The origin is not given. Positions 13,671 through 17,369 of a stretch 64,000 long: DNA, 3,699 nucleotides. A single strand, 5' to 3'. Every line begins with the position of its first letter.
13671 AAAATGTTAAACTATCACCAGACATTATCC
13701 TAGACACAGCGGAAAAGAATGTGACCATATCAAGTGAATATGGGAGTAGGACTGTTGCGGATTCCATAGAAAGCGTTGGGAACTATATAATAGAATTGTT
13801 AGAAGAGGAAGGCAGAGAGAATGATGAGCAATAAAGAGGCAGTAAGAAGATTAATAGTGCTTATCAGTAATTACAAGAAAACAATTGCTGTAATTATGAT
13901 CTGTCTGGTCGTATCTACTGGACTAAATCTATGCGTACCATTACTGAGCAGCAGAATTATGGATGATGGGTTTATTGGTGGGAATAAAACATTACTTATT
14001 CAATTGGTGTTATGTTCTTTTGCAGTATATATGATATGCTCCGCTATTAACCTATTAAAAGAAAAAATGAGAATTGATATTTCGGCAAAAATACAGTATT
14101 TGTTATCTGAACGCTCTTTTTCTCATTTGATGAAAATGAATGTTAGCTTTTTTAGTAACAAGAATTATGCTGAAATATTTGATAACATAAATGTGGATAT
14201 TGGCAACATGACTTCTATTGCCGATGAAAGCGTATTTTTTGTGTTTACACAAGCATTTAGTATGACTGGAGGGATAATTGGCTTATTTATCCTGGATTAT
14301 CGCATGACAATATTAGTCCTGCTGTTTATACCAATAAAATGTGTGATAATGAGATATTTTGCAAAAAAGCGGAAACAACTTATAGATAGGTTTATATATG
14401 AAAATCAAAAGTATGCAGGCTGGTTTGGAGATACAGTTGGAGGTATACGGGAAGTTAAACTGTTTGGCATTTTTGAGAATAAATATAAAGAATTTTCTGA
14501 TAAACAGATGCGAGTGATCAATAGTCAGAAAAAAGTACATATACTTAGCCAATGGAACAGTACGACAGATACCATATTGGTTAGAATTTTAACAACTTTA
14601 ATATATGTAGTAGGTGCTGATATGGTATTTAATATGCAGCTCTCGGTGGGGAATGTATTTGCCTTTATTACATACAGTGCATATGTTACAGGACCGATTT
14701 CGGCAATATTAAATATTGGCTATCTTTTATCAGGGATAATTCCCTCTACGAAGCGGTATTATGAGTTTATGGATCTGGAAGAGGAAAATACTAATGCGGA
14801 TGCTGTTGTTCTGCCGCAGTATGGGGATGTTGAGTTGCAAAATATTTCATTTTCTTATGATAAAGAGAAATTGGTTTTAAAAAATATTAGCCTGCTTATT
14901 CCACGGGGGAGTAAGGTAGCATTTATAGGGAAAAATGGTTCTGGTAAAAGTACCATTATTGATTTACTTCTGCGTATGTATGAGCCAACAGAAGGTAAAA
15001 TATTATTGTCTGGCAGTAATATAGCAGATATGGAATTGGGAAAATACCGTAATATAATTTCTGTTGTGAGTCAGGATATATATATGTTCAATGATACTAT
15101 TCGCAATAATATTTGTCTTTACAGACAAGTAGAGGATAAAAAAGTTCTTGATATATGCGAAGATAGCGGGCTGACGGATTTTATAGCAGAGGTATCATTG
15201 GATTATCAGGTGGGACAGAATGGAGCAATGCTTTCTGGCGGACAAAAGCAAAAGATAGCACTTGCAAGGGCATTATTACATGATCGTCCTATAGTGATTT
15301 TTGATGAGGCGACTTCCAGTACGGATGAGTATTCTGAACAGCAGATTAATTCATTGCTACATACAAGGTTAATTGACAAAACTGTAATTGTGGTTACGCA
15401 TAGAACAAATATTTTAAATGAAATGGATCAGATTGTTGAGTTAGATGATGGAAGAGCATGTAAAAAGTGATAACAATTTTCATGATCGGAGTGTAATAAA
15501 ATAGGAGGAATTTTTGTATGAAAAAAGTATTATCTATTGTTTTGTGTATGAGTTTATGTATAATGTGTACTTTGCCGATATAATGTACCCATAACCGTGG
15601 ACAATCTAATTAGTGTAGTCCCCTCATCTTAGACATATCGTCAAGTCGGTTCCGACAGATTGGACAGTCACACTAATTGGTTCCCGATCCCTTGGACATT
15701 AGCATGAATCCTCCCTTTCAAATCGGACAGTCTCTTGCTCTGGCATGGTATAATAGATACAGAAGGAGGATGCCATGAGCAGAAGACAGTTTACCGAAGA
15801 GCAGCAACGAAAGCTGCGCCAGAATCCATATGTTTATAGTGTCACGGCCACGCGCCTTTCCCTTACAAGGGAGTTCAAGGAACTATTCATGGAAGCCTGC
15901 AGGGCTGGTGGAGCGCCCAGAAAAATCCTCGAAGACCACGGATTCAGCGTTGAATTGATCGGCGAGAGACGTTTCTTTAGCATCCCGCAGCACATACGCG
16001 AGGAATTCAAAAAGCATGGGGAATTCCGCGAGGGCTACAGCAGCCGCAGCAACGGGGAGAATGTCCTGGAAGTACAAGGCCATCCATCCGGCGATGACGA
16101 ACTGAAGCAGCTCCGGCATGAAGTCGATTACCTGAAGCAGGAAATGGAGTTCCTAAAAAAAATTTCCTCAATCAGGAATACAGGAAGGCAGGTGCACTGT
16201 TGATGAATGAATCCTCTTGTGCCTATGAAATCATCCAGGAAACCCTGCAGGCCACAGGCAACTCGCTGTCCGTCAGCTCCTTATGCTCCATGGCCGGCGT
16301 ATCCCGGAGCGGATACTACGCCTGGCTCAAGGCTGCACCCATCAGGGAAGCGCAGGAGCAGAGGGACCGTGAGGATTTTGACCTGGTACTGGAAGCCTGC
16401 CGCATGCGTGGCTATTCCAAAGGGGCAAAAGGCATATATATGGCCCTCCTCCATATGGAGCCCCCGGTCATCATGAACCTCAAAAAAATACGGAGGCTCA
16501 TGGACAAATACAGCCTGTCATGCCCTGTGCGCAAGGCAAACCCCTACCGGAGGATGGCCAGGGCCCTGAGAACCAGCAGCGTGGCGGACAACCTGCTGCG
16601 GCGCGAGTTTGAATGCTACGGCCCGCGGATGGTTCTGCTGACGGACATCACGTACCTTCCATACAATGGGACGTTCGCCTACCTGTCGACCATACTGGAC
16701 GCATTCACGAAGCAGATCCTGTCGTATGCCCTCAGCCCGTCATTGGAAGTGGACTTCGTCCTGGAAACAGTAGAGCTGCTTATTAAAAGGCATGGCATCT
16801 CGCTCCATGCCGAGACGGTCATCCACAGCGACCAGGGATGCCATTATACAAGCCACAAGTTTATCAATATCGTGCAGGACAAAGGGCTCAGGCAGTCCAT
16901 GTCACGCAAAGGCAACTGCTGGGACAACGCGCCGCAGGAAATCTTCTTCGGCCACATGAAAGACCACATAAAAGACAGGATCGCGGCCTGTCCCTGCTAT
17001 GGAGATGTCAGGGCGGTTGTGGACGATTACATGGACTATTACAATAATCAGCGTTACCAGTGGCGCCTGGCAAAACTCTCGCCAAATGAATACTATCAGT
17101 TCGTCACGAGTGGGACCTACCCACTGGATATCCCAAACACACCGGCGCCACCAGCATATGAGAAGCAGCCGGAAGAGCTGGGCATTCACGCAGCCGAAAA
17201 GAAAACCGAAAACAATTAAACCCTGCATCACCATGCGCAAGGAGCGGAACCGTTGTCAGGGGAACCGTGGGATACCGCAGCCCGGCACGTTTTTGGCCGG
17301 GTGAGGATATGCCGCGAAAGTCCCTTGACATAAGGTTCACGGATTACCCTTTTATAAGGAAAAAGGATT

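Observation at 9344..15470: Compact radical SAM/SPASM RiPP cluster with a Cys-rich precursor and three poorly understood partner proteins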

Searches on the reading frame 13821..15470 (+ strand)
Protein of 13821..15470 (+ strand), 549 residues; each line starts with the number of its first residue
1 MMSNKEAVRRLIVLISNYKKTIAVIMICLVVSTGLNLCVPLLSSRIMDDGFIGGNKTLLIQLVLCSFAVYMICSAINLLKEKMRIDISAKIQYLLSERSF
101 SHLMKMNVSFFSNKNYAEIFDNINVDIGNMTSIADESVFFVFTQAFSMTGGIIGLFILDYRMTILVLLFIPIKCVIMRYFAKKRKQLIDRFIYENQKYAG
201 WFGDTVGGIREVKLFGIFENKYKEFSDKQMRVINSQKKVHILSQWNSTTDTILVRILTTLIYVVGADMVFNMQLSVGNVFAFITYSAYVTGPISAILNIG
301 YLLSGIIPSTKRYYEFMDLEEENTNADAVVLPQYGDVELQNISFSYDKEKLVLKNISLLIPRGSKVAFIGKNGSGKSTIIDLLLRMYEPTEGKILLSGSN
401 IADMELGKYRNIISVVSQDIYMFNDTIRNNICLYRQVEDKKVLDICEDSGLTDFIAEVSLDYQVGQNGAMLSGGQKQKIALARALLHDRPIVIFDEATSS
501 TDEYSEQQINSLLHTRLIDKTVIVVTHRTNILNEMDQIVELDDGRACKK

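Call 3: search_protein_families(library=ncbifam, proteins=[window:13821-15470:+], max_evalue=0.01)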
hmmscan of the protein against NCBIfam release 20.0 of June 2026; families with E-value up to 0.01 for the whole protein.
window:13821-15470:+ (549 aa): 187 families (the best 25 are shown)
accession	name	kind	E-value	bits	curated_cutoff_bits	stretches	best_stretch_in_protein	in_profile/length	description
TIGR02203.1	MsbA_lipidA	equivalog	1.1e-95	321.3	602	1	9-546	3-546/572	lipid A export permease/ATP-binding protein MsbA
TIGR02204.1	MsbA_rel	hypoth_equivalog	7.1e-85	285.8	780.4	1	6-546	4-552/576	ABC transporter, permease/ATP-binding protein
NF008381.0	PRK11176.1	equivalog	2e-83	280.7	867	1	3-547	8-557/582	lipid A ABC transporter ATP-binding protein/permease MsbA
TIGR03796.1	NHLM_micro_ABC1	equivalog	3.4e-79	266.9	853.3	1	7-547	141-690/710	NHLP family bacteriocin export ABC transporter peptidase/permease/ATPase subunit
NF045513.1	HepA_fam_ABC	equivalog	9.5e-77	258.8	725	1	70-546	105-586/610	heterocyst formation ABC transporter subunit HepA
TIGR03375.1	type_I_sec_LssB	subfamily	1.5e-76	258.2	693.1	1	33-545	162-678/696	type I secretion system permease/ATPase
TIGR00958.1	3a01208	subfamily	3e-76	257.2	874.6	1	4-547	145-692/711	antigen peptide transporter 2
TIGR01846.1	type_I_sec_HlyB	subfamily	1.2e-74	251.9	725.55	1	12-546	131-669/694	type I secretion system permease/ATPase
NF010178.0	PRK13657.1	equivalog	6.7e-70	236.2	733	1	9-546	8-547/588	glucan ABC transporter ATP-binding protein/ permease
NF008364.0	PRK11160.1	equivalog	2e-69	234.7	630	1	100-546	100-552/575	heme ABC transporter ATP-binding protein/permease CydC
TIGR01193.1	bacteriocin_ABC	subfamily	6.7e-67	226.5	523.85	1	4-546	140-686/708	peptide cleavage/export ABC transporter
TIGR03797.1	NHLM_micro_ABC2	equivalog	3.2e-66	224.2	709.4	1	10-546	126-662/686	NHLP bacteriocin export ABC transporter permease/ATPase subunit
NF045998.1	cleave_ABC_plasm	equivalog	4.2e-65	220.3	500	1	8-540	141-672/673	Mbov_0121 family peptidase domain-containing ABC transporter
NF052233.1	CphA_assoc_ABC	equivalog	2.8e-63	214.4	880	1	7-546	171-720/766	cyanophycin metabolism-associated ABC transporter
TIGR02857.1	CydD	equivalog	8.7e-61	206.5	435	2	323-541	307-529/529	thiol reductant ABC exporter subunit CydD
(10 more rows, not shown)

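Call 4: search_protein_families(library=pfam, proteins=[window:13821-15470:+], max_evalue=0.01)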
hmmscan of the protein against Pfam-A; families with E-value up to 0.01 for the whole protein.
window:13821-15470:+ (549 aa): 7 families
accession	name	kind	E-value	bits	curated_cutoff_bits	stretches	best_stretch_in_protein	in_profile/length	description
PF00664.28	ABC_membrane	-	2.7e-32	113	28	1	23-292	2-273/274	ABC transporter transmembrane region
PF00005.33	ABC_tran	-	1.4e-30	107.1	25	1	353-499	1-137/137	ABC transporter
PF02463.25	SMC_N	-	6.8e-10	39.2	40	1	366-541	27-211/220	RecF/RecN/SMC N terminal domain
PF13304.12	AAA_21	-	6.7e-05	23.5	27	1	367-386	3-22/304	AAA domain, putative AbiEii toxin, Type IV TA system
PF13555.12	AAA_29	-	0.00018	21.6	27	1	362-384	22-43/61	P-loop containing region of AAA domain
PF13175.12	AAA_15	-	0.00023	21.4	32.1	1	365-517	25-138/374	AAA ATPase domain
PF13476.12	AAA_23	-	0.0081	17.2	27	0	366-383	22-39/201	AAA domain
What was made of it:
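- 13821..15470 (+): ABC half-transporter exporter (549 aa) without a C39 peptidase domain. PF00664 at residues 23-292 and PF00005 at 353-499 (call 4).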

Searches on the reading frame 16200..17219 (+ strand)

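Call 79: search_protein_families(library=ncbifam, proteins=[window:16200-17219:+], max_evalue=0.01)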
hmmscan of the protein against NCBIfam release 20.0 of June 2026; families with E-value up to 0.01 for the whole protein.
window:16200-17219:+ (339 aa): 2 families
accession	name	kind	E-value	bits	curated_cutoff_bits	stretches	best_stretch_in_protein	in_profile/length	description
NF033516.0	transpos_IS3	equivalog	7e-74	249.3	160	1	16-299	94-369/369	IS3 family transposase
NF033577.2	transpos_IS481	equivalog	5.3e-17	62.3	224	1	21-297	12-282/284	IS481 family transposase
